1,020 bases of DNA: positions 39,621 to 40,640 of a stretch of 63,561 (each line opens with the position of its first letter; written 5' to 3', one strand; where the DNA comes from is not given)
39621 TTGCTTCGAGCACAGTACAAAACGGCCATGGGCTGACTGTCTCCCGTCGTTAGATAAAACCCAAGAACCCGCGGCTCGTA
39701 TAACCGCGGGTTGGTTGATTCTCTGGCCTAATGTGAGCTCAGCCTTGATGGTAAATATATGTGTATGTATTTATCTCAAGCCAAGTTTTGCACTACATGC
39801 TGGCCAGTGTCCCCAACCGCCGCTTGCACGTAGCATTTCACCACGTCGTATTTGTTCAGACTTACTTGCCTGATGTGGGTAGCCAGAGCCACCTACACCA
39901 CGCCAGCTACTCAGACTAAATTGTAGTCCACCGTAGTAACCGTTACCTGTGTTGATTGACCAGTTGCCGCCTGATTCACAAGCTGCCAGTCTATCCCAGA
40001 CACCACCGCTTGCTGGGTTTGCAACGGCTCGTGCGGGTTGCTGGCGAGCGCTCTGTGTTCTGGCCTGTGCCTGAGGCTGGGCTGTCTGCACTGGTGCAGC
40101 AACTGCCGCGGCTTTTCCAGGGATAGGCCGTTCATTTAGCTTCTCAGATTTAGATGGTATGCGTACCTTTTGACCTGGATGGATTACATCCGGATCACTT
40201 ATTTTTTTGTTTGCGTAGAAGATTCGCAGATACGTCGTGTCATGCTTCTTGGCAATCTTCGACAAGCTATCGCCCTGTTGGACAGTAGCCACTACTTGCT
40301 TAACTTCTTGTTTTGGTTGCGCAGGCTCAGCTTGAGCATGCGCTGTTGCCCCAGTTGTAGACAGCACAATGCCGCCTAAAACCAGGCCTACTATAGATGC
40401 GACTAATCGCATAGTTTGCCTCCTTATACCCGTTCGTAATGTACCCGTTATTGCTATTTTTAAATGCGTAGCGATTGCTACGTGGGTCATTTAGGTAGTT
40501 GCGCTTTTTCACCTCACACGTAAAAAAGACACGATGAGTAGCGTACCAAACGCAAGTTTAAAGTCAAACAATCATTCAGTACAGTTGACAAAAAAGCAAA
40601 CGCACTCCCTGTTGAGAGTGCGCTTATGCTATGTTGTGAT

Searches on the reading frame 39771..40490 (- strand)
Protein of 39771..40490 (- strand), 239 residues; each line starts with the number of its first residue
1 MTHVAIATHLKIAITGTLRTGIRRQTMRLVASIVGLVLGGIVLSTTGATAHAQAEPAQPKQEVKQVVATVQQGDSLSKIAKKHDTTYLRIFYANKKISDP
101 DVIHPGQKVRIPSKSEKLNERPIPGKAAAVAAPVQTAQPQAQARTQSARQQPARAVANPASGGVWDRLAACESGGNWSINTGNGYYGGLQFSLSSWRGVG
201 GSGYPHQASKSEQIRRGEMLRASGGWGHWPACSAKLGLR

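Call 93: search_protein_families(library=pfam, proteins=[window:39771-40490:-], max_evalue=0.001)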
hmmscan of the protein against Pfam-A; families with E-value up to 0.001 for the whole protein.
window:39771-40490:- (239 aa): 2 families
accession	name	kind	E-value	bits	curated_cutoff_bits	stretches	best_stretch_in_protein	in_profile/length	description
PF06737.19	Transglycosylas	-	2.1e-29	102.4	27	1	164-232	6-77/77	Transglycosylase-like domain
PF01476.26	LysM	-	6e-13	49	20.9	1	69-112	2-43/43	LysM domain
